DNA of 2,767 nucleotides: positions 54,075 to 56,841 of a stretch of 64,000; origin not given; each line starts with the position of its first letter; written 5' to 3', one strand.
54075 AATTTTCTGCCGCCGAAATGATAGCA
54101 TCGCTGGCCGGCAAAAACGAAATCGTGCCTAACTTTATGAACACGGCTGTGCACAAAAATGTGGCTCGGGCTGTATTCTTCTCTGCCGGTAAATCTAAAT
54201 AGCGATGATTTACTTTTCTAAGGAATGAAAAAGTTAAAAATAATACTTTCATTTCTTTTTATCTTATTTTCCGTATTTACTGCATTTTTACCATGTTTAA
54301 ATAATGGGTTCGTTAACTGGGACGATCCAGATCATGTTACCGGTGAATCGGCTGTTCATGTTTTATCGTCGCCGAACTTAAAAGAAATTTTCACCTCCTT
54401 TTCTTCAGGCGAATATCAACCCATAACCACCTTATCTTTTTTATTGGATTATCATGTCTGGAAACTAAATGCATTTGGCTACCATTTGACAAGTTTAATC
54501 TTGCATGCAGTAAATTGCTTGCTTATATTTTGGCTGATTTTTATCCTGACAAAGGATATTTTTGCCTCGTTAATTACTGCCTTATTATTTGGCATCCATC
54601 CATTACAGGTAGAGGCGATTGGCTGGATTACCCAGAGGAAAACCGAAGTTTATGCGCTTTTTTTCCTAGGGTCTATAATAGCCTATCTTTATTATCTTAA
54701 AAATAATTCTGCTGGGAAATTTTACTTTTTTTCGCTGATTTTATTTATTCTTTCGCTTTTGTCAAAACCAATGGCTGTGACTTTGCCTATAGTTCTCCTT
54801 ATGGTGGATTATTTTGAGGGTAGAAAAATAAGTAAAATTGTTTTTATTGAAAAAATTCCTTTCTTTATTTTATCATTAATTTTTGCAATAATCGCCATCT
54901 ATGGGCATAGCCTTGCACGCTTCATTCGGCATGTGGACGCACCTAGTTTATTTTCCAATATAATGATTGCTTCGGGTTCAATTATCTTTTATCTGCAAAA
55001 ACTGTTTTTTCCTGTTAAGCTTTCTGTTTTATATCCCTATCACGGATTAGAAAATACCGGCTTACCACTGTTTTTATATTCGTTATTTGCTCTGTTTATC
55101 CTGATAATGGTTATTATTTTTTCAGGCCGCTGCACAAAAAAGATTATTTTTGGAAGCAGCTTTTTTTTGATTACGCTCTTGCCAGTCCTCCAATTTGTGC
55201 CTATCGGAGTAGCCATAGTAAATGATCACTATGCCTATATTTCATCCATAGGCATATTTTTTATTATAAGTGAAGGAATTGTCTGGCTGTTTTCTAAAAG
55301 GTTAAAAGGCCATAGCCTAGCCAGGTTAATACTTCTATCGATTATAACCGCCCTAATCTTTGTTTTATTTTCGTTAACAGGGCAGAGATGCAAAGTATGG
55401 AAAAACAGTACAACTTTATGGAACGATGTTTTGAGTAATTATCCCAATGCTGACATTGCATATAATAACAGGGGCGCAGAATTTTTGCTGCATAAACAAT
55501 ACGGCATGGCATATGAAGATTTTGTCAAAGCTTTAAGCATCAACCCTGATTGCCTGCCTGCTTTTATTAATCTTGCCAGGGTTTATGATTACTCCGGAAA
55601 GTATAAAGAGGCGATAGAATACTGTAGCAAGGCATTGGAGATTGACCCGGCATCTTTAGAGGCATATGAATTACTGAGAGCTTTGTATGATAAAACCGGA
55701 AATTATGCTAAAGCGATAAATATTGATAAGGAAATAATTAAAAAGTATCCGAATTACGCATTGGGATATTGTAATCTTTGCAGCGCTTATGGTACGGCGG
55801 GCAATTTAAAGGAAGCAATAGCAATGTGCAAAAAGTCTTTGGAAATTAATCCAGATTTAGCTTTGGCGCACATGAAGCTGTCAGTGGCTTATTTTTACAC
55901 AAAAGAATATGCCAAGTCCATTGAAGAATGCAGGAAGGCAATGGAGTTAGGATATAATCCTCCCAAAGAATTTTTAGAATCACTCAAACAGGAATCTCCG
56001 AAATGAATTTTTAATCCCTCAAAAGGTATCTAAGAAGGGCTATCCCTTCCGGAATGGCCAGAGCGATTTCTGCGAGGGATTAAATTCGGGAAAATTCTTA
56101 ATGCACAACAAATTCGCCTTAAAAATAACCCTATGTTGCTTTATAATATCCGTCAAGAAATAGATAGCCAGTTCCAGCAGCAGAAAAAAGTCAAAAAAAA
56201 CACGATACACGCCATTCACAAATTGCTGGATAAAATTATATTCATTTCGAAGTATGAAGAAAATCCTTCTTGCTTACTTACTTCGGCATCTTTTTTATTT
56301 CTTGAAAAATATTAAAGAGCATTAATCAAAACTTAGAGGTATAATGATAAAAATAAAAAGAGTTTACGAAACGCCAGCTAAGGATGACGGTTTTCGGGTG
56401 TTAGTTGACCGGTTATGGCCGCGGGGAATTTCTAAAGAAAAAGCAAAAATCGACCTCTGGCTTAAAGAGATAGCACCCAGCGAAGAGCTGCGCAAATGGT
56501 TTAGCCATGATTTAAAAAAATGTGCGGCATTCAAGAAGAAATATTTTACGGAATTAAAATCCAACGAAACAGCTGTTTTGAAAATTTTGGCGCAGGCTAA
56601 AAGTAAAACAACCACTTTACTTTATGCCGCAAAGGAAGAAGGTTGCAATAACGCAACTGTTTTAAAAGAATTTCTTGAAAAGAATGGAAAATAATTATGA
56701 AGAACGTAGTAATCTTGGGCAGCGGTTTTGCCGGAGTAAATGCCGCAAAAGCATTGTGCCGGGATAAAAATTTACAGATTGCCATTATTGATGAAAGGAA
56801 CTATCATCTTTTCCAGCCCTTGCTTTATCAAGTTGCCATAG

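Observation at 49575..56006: Eukaryote-like O-glycosylation module: two TMTC/DUF1736-like GT-C transferases with TPR tails flanking a Dpm1/Ppm1-like GT2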

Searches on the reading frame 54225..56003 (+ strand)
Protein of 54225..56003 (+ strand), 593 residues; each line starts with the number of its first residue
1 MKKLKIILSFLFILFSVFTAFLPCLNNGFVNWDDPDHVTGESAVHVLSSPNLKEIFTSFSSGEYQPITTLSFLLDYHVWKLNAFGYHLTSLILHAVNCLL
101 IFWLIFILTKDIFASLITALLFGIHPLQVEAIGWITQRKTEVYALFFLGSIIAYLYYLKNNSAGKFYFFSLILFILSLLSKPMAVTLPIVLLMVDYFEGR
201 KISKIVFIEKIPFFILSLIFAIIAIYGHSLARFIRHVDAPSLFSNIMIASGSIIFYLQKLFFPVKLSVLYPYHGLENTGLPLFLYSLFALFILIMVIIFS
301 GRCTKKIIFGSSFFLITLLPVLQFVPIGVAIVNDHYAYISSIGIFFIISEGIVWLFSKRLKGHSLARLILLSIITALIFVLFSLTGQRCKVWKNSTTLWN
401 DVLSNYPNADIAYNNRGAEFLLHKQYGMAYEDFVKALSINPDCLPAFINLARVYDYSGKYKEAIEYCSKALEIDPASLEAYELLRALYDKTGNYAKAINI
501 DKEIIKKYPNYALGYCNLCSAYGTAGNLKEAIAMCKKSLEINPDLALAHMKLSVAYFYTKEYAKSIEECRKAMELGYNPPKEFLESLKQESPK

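Call 3: search_protein_families(library=pfam, proteins=[window:54225-56003:+], max_evalue=0.01)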
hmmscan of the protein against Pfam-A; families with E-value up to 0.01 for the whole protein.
window:54225-56003:+ (593 aa): 18 families
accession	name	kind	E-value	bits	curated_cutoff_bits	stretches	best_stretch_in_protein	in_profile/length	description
PF00515.34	TPR_1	-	3.2e-26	90.5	27.8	3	446-475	3-32/34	Tetratricopeptide repeat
PF07719.23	TPR_2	-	5.8e-23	79.5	27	4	446-476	3-33/34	Tetratricopeptide repeat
PF13181.12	TPR_8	-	1e-16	60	25.7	2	446-476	3-33/34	Tetratricopeptide repeat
PF14559.12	TPR_19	-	3.9e-16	59.6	25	2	457-510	4-57/68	Tetratricopeptide repeat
PF13424.12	TPR_12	-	9.2e-12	45.4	30.1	2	446-505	5-72/77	Tetratricopeptide repeat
PF13431.12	TPR_17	-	1.2e-11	44.3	24.4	0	466-498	1-33/34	Tetratricopeptide repeat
PF13428.12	TPR_14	-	4.4e-11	42.8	23.5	1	448-484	5-41/44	Tetratricopeptide repeat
PF13176.12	TPR_7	-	8.3e-09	35.3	27.9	1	446-475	1-30/36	Tetratricopeptide repeat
PF13374.12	TPR_10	-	7.2e-08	32.6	27.5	0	448-473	6-31/42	Tetratricopeptide repeat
PF13414.12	TPR_11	-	1.9e-07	31.1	26.8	2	456-488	6-38/42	TPR repeat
PF13432.12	TPR_16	-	3.2e-07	31.1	32.7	0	449-511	2-64/65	Tetratricopeptide repeat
PF25063.1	ARM_TT21_C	-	6.8e-06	26.5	35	1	446-545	97-197/209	Tetratricopeptide repeat protein 21 C-terminal ARM domain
PF13174.12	TPR_6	-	2.5e-05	25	26.3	0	487-510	9-32/33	Tetratricopeptide repeat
PF24575.1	TPR_Slam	-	0.00014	22.7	35.2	0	525-564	60-99/104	Surface lipoprotein assembly modifier, N-terminal TPR repeats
PF12895.13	ANAPC3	-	0.00061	20.5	27.2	0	458-504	3-49/82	Anaphase-promoting complex, cyclosome, subunit 3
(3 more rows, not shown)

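Call 4: search_protein_families(library=ncbifam, proteins=[window:54225-56003:+], max_evalue=0.01)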
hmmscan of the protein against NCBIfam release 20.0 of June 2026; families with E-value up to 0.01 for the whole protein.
window:54225-56003:+ (593 aa): 23 families
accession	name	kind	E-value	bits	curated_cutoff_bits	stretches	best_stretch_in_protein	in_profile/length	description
TIGR02917.1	PEP_TPR_lipo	equivalog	3.1e-24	84.9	312.2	2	402-536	457-591/899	XrtA/PEP-CTERM system TPR-repeat protein PrsT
NF040959.1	MamA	equivalog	7.4e-21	74.5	200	2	393-498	88-193/204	magnetosome protein MamA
TIGR02521.1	type_IV_pilW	equivalog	7.8e-12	45.2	154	2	403-499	92-190/234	type IV pilus biogenesis/stability protein PilW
NF008756.0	PRK11788.1-4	equivalog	2.9e-11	43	474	1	480-588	143-256/389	lipopolysaccharide assembly protein LapB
NF033762.1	social_mot_Tgl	equivalog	9.6e-11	41.5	225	1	405-555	60-213/252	social motility TPR repeat lipoprotein Tgl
NF033758.1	gliding_GltE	equivalog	3.6e-08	32.8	225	1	432-563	74-205/411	adventurous gliding motility TPR repeat lipoprotein GltE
NF033920.0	C39_PA2778_fam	equivalog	3.8e-08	33.1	150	1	391-474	171-254/255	PA2778 family cysteine peptidase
NF008757.0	PRK11788.1-5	equivalog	4.2e-08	32.7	363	1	420-558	190-328/388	lipopolysaccharide assembly protein LapB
NF008391.2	PRK11189.1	equivalog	2.8e-06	27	250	1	400-465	89-154/297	lipoprotein NlpI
NF008753.0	PRK11788.1-1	equivalog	3.7e-06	26.3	395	1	445-575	108-243/389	lipopolysaccharide assembly protein LapB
NF047507.1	TPR_BatC_Lepto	exception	5.6e-06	26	175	0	490-551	70-135/214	TPR repeat-containing protein BatC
NF002725.1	PRK02603.1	equivalog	1.3e-05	25.3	143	0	424-499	49-127/173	photosystem I assembly protein Ycf3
NF047371.1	FlcA_CTERM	equivalog_domain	2.1e-05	23.2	300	1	404-510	117-222/646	periplasmic flagellar collar protein FlcA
TIGR04510.1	mod_pep_cyc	subfamily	5.8e-05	21.8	400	1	416-579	404-569/814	putative peptide modification system cyclase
NF008755.0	PRK11788.1-3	equivalog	0.00029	20.3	430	0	415-497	41-121/388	lipopolysaccharide assembly protein LapB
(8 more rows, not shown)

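Call 9: find_homologous_proteins(query=window:54225-56003:+)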
Query window:54225-56003:+ (593 aa): 1616 proteins with E <= 0.001 among 8000 candidates; the best 120 are listed.
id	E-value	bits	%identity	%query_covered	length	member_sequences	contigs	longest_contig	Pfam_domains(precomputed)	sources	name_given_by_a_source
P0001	0.0e+0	1314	100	100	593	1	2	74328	PF25063.1,PF13431.13,PF13414.13,PF13176.13,PF13428.13,PF13374.13,PF14559.13,PF00515.35,PF13424.13,PF21033.5,PF13432.13,PF13181.13,PF07719.24,PF13174.13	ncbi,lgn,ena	-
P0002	7.9e-188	644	54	96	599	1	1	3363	PF14559.13,PF13431.13,PF13414.13,PF00515.35,PF13424.13,PF13432.13,PF13428.13,PF13181.13,PF07719.24,PF13374.13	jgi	jgi:tetratricopeptide (TPR) repeat protein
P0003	1.4e-186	640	52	99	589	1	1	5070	PF13431.13,PF13414.13,PF13176.13,PF13428.13,PF13374.13,PF14559.13,PF00515.35,PF13424.13,PF21033.5,PF13432.13,PF13181.13,PF07719.24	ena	-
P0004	1.1e-181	624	50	100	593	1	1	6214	PF13431.13,PF13414.13,PF13176.13,PF13428.13,PF13374.13,PF14559.13,PF13371.13,PF00515.35,PF13424.13,PF13432.13,PF13181.13,PF07719.24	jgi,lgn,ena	-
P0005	3.3e-181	622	51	99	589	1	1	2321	PF13431.13,PF13414.13,PF13176.13,PF13428.13,PF13374.13,PF14559.13,PF13371.13,PF00515.35,PF13424.13,PF21033.5,PF13432.13,PF13181.13,PF07719.24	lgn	-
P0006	1.8e-176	606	48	99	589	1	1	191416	PF13431.13,PF13414.13,PF13176.13,PF13428.13,PF13374.13,PF14559.13,PF00515.35,PF13424.13,PF21033.5,PF13432.13,PF13181.13,PF07719.24,PF13231.13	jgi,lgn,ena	-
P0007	5.1e-174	598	50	99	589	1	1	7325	PF13431.13,PF13414.13,PF13176.13,PF13428.13,PF13374.13,PF14559.13,PF00515.35,PF12895.14,PF13424.13,PF21033.5,PF13432.13,PF13181.13,PF07719.24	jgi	-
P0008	5.1e-168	579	50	96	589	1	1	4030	PF13431.13,PF13414.13,PF13176.13,PF13428.13,PF13374.13,PF14559.13,PF13371.13,PF00515.35,PF12895.14,PF13424.13,PF21033.5,PF13432.13,PF13181.13,PF07719.24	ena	-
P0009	4.2e-167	575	46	96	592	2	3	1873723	PF13431.13,PF13414.13,PF13176.13,PF13428.13,PF13374.13,PF14559.13,PF13371.13,PF00515.35,PF12895.14,PF13424.13,PF21033.5,PF13432.13,PF13181.13,PF07719.24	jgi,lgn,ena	-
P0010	2.5e-164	566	47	93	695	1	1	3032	PF25063.1,PF13431.13,PF23914.2,PF13414.13,PF13176.13,PF13428.13,PF13374.13,PF14559.13,PF13371.13,PF00515.35,PF12895.14,PF13424.13,PF21033.5,PF13432.13,PF13181.13,PF07719.24,PF13174.13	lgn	-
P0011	3.0e-161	556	44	99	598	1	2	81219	PF13431.13,PF13414.13,PF13176.13,PF13428.13,PF13374.13,PF14559.13,PF00515.35,PF13424.13,PF21033.5,PF13432.13,PF13181.13,PF07719.24,PF13174.13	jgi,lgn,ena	-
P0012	3.4e-161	556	49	99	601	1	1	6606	PF14559.13,PF13431.13,PF00515.35,PF13424.13,PF13432.13,PF13428.13,PF13181.13,PF07719.24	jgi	jgi:protein O-mannosyl-transferase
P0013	6.5e-159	548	44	95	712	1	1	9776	PF13431.13,PF23914.2,PF13414.13,PF13176.13,PF12569.15,PF13428.13,PF13374.13,PF14559.13,PF00515.35,PF13424.13,PF21033.5,PF13432.13,PF13429.13,PF13181.13,PF07719.24,PF13174.13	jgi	-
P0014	7.3e-159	548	45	99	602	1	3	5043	PF13431.13,PF13414.13,PF13176.13,PF13428.13,PF13374.13,PF14559.13,PF00515.35,PF13424.13,PF21033.5,PF13432.13,PF13181.13,PF07719.24,PF13174.13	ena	-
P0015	1.7e-157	544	45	99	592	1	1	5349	PF25063.1,PF13431.13,PF25060.1,PF13414.13,PF13176.13,PF13428.13,PF13374.13,PF14559.13,PF00515.35,PF13424.13,PF21033.5,PF13432.13,PF13181.13,PF07719.24,PF13174.13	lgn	-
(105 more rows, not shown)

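Call 19: find_encoding_contigs(protein=P0001, flank=10000, max_places=3)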
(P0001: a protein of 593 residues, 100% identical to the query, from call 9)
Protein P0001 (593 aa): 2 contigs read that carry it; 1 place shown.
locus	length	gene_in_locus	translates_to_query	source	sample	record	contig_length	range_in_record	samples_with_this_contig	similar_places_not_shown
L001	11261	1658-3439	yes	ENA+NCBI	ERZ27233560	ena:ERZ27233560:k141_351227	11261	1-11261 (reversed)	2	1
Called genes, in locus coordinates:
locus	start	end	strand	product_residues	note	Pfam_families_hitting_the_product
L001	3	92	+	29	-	?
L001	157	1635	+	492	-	PF00390:malic, PF03949:Malic_M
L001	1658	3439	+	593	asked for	PF13174:TPR_6 (faint), PF00515:TPR_1 (weak), PF00515:TPR_1, PF07719:TPR_2 (weak), PF13181:TPR_8 (weak), PF25063:ARM_TT21_C (weak), PF14559:TPR_19 (weak), PF00515:TPR_1 (weak), +8 more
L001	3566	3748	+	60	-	-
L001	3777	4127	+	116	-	PF04343:DUF488, PF22751:DUF488-N3a, PF22752:DUF488-N3i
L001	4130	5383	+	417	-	PF07992:Pyr_redox_2, PF00070:Pyr_redox, PF22366:NDH2_C (weak)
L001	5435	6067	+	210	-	PF02163:Peptidase_M50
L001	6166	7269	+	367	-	PF04055:Radical_SAM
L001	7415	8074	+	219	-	PF13386:DsbD_2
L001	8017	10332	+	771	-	PF01564:Spermine_synth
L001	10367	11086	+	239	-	PF12801:Fer4_5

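Call 22: find_encoding_contigs(protein=P0006, flank=8000, max_places=2)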
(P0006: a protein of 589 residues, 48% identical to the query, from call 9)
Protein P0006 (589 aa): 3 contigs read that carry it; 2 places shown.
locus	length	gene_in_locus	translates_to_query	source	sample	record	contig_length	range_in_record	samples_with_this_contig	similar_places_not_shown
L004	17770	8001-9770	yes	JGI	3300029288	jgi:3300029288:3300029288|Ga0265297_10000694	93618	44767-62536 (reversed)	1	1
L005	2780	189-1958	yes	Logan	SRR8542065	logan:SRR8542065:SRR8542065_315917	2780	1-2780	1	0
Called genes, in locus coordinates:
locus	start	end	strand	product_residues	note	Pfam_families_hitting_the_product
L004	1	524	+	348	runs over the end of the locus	PF21016:RlmN_N, PF04055:Radical_SAM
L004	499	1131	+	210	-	PF00657:Lipase_GDSL, PF13472:Lipase_GDSL_2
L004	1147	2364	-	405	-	PF00232:Glyco_hydro_1, PF00150:Cellulase (faint), PF00232:Glyco_hydro_1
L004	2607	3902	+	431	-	PF01943:Polysacc_synt, PF13440:Polysacc_synt_3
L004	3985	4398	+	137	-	PF01402:RHH_1 (weak), PF08753:NikR_C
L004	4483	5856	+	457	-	PF04966:OprB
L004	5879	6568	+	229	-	PF01891:CbiM, PF12822:ECF_trnsprt (weak)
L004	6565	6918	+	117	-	PF13190:PDGLE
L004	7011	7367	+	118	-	-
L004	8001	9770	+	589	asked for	PF13231:PMT_2 (weak), PF07719:TPR_2 (faint), PF13414:TPR_11 (faint), PF13428:TPR_14 (faint), PF13432:TPR_16 (faint), PF13424:TPR_12, PF00515:TPR_1 (weak), PF13431:TPR_17 (weak), +5 more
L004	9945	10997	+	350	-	PF21088:MS_channel_1st, PF00924:MS_channel_2nd, PF21082:MS_channel_3rd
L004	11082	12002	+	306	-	PF13354:Beta-lactamase2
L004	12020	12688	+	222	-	PF00691:OmpA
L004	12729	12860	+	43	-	-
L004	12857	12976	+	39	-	-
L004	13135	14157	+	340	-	PF05343:Peptidase_M42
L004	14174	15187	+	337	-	PF06508:QueC (weak)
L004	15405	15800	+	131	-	PF00072:Response_reg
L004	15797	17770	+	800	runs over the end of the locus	PF00133:tRNA-synt_1, PF01406:tRNA-synt_1e (faint), PF09334:tRNA-synt_1g, PF13603:tRNA-synt_1_2, PF00133:tRNA-synt_1, PF09334:tRNA-synt_1g (weak), PF08264:Anticodon_1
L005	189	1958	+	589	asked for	PF13231:PMT_2 (weak), PF07719:TPR_2 (faint), PF13414:TPR_11 (faint), PF13428:TPR_14 (faint), PF13432:TPR_16 (faint), PF13424:TPR_12, PF00515:TPR_1 (weak), PF13431:TPR_17 (weak), +5 more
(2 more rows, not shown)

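Call 26: find_related_loci(query=A1, collection=genome_contigs, flank=6000)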
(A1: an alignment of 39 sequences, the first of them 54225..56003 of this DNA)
Query A1 (593 aa) in genome_contigs; peptide patterns used: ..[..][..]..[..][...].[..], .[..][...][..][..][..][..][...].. (x = any residue, [..] = any of these).
599 stretches matched a pattern (row limit reached: there are more); 597 encode a relative of the query (tblastn E <= 1e-3); the best 80 are kept; 80 distinct loci.
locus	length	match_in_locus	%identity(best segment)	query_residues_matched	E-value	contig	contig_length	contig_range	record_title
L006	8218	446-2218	45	1-589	3e-140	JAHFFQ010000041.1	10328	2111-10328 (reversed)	MAG: Candidatus Omnitrophota bacterium isolate nzgw296 NODE_6993_length_10329_cov_5.170553, whole genome shotgun sequenc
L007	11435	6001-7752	40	1-590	6e-130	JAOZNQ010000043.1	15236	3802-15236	MAG: bacterium isolate GMC4.concoct.256_sub GMC4_4572_length_15236_cov_7.356103, whole genome shotgun sequence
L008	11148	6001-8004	41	17-588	3e-123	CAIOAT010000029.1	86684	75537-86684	MAG: Candidatus Omnitrophica bacterium isolate AM-2014-D6_bin-627 genome assembly, contig: bin-627:29/50, whole genome s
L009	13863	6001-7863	38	1-593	4e-117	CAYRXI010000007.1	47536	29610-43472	MAG TPA_asm: uncultured Candidatus Sumerlaeota bacterium isolate binchicken_co40_80 genome assembly, contig: NODE_613_le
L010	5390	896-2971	38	1-580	2e-116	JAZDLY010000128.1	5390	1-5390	MAG: Candidatus Omnitrophota bacterium isolate MEGAHIT-group-0.624 k141_5951984, whole genome shotgun sequence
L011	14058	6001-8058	41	2-588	8e-116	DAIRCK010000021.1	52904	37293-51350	MAG TPA_asm: bacterium isolate CTOTU1359 NODE_65_length_52904_cov_7.615470, whole genome shotgun sequence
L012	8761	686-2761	36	5-591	6e-114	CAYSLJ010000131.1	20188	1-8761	MAG TPA_asm: uncultured Synergistia bacterium isolate SRP239243_co1_332 genome assembly, contig: NODE_4230_length_20188_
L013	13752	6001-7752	40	21-579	9e-127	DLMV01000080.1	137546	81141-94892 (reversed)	MAG TPA_asm: Deltaproteobacteria bacterium UBA7527 UBA7527_contig_405, whole genome shotgun sequence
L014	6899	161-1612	42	100-588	2e-111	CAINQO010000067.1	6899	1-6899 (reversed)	MAG: Candidatus Omnitrophica bacterium isolate AM-2014-D7_bin-608 genome assembly, contig: bin-608:067/123, whole genome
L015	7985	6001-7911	36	18-590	2e-111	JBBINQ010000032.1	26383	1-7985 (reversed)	MAG: candidate division WOR-3 bacterium isolate SLS170214_bin_26 NODE_2095_length_26383_cov_16.283387, whole genome shot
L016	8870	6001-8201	36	13-588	2e-107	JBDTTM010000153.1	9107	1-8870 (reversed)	MAG: Bacteroidota bacterium isolate cluster3_bin.296 NODE_36085_length_9107_cov_8.288555, whole genome shotgun sequence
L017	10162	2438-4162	35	1-544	4e-107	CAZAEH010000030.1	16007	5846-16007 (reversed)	MAG TPA_asm: uncultured Planctomycetia bacterium isolate binchicken_co117_58 genome assembly, contig: NODE_6743_length_1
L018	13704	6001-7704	36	7-544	4e-106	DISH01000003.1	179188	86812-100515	MAG TPA_asm: Candidatus Omnitrophica bacterium UBA6215 UBA6215_contig_9863, whole genome shotgun sequence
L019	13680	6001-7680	35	21-578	2e-105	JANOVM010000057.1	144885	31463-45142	MAG: Bacteroidota bacterium isolate VAR_35_metabat_627 VAR_35_k141_109237, whole genome shotgun sequence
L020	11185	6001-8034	36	21-593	6e-105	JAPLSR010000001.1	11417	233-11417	MAG: Candidatus Sumerlaeota bacterium isolate LacPavin_0920_SED5_MAG_50_10 LacPavin_0920_SED5_scaffold_1113869, whole ge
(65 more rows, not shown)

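Call 27: predict_structure(alignment_id=A1)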
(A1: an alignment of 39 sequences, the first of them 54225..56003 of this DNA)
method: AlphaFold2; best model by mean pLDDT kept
length: 593 residues; sequences in the alignment: 39
mean_pLDDT: 90.9   pTM: 0.86
mean pLDDT of the five models: 90.9, 90.2, 89.8, 89.6, 88.0
residues with pLDDT >= 90: 425; 70-90: 146; 50-70: 22; < 50: 0
segments of 3 or more residues with pLDDT < 50: none
pLDDT, mean of each block of 10 residues (from residue 1): 92 98 96 89 86 89 91 94 96 98 97 96 96 93 98 96 94 97 92 94 91 96 88 69 80 89 85 60 79 83 86 92 74 84 96 87 87 92 96 95 91 95 96 96 95 95 96 92 94 93 92 93 93 96 93 95 94 91 89 65
secondary structure, 60 per line:
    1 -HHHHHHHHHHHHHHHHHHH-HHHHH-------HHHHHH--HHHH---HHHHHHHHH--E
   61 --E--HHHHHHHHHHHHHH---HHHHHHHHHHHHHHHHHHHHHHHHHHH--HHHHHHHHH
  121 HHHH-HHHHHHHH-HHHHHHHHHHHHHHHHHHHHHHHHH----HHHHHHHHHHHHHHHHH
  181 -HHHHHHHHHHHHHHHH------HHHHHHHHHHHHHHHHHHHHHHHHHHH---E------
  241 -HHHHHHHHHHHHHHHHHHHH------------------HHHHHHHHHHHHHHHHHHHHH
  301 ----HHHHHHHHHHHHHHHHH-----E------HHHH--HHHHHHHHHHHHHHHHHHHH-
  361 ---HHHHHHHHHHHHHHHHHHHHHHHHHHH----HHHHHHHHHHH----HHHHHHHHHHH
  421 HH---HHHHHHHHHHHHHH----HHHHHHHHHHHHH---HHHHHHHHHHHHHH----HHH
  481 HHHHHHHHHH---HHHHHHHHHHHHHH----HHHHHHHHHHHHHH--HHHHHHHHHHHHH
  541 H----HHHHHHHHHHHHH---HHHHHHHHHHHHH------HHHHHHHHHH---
elements in order: H2-20 H22-26 H34-39 H42-45 H49-57 H66-79 H83-109 H112-124 H126-133 H135-159 H164-180 H182-197 H204-230 H242-261 H280-300 H305-321 H334-337 H340-359 H364-390 H395-405 H410-422 H426-439 H444-456 H460-473 H478-490 H494-507 H512-525 H528-541 H546-558 H562-574 H581-590

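Call 30: fold_search(model_id=the predicted structure, library=pdb)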
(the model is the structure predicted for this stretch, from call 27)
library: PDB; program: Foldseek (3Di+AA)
matches with E <= 10: 1312; with E <= 0.001: 265
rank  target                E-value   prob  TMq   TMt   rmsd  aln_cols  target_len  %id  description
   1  9qhb                  1.2e-08  1.00  0.32  0.66  10.4       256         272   26  Crystal structure of 16-repeat CTPR protein with eliminated coordination sites (released 2025-10-22)
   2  8chy                  1.4e-08  1.00  0.30  0.62   3.3       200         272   33  Crystal structure of an 8-repeat consensus TPR superhelix with Zinc. (released 2024-02-21)
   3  1w3b_A                2.4e-08  1.00  0.30  0.44  18.3       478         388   15  The superhelical TPR domain of O-linked GlcNAc transferase reveals structural similarities to importin alpha. (released 2004-09-09)
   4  9qhc_B                3.6e-08  1.00  0.31  0.65   2.4       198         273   33  Crystal structure of 8-repeat CTPR protein with eliminated coordination sites (released 2025-10-22)
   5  9qhc_A                4.5e-08  1.00  0.32  0.65  10.7       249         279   30  Crystal structure of 8-repeat CTPR protein with eliminated coordination sites (released 2025-10-22)
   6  6eou                  6.6e-08  1.00  0.26  0.40  12.1       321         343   17  O-GlcNAc transferase TPR domain with the intellectual disability associated mutation L254F (released 2018-05-09)
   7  1w3b_B                1.5e-07  1.00  0.30  0.47  11.5       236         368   22  The superhelical TPR domain of O-linked GlcNAc transferase reveals structural similarities to importin alpha. (released 2004-09-09)
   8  9gaw_P                2.8e-07  1.00  0.30  0.36  26.1       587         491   14  High-resolution structure of the Anaphase-promoting complex/cyclosome (APC/C) bound to co-activator Cdh1 (released 2024-08-14)
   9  9gaw_J                9.2e-07  1.00  0.31  0.36  26.5       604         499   14  High-resolution structure of the Anaphase-promoting complex/cyclosome (APC/C) bound to co-activator Cdh1 (released 2024-08-14)
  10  6q6g_J                1.1e-06  1.00  0.31  0.36  27.2       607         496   14  Cryo-EM structure of the APC/C-Cdc20-Cdk2-cyclinA2-Cks2 complex, the D1 box class (released 2019-09-11)
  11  3fp3                  1.2e-06  1.00  0.27  0.31  29.3       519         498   16  Crystal structure of Tom71 (released 2009-07-28)
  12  7ntf_B                1.4e-06  1.00  0.31  0.23  12.8       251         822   21  Cryo-EM structure of unliganded O-GlcNAc transferase (released 2021-11-17)
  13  3vty_A                1.9e-06  1.00  0.27  0.89   1.5       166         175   23  Crystal structure of MamA (released 2012-10-31)
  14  8dth_B                1.9e-06  1.00  0.28  0.24  17.5       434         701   15  Cryo-EM structure of Arabidopsis SPY alternative conformation 2 (released 2023-03-08)
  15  8dtg_A                2.0e-06  1.00  0.31  0.24  23.2       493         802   15  Cryo-EM structure of Arabidopsis SPY alternative conformation 1 (released 2023-03-08)
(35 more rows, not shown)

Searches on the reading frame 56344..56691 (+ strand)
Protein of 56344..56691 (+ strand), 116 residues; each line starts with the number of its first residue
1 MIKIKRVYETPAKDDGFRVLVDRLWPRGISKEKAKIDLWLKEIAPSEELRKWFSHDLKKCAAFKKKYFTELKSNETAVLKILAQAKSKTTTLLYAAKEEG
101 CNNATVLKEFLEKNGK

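Call 3: search_protein_families(library=pfam, proteins=[window:56344-56691:+], max_evalue=0.01)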
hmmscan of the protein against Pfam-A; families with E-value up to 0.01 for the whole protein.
window:56344-56691:+ (116 aa): 3 families
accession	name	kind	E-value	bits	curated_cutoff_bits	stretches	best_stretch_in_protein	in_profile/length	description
PF22752.1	DUF488-N3i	-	4.8e-40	137.6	27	1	1-114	1-114/131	Inactive DUF488-N3 subclade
PF04343.18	DUF488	-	1.7e-32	113.1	22.2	1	3-111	1-121/121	Domain of unknown function DUF488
PF22751.1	DUF488-N3a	-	8.6e-25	87.8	27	1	2-115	1-118/118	Active DUF488-N3 subclade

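Call 4: search_protein_families(library=ncbifam, proteins=[window:56344-56691:+], max_evalue=0.01)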
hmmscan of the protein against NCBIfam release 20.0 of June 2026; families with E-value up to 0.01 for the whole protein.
window:56344-56691:+ (116 aa): 0 families
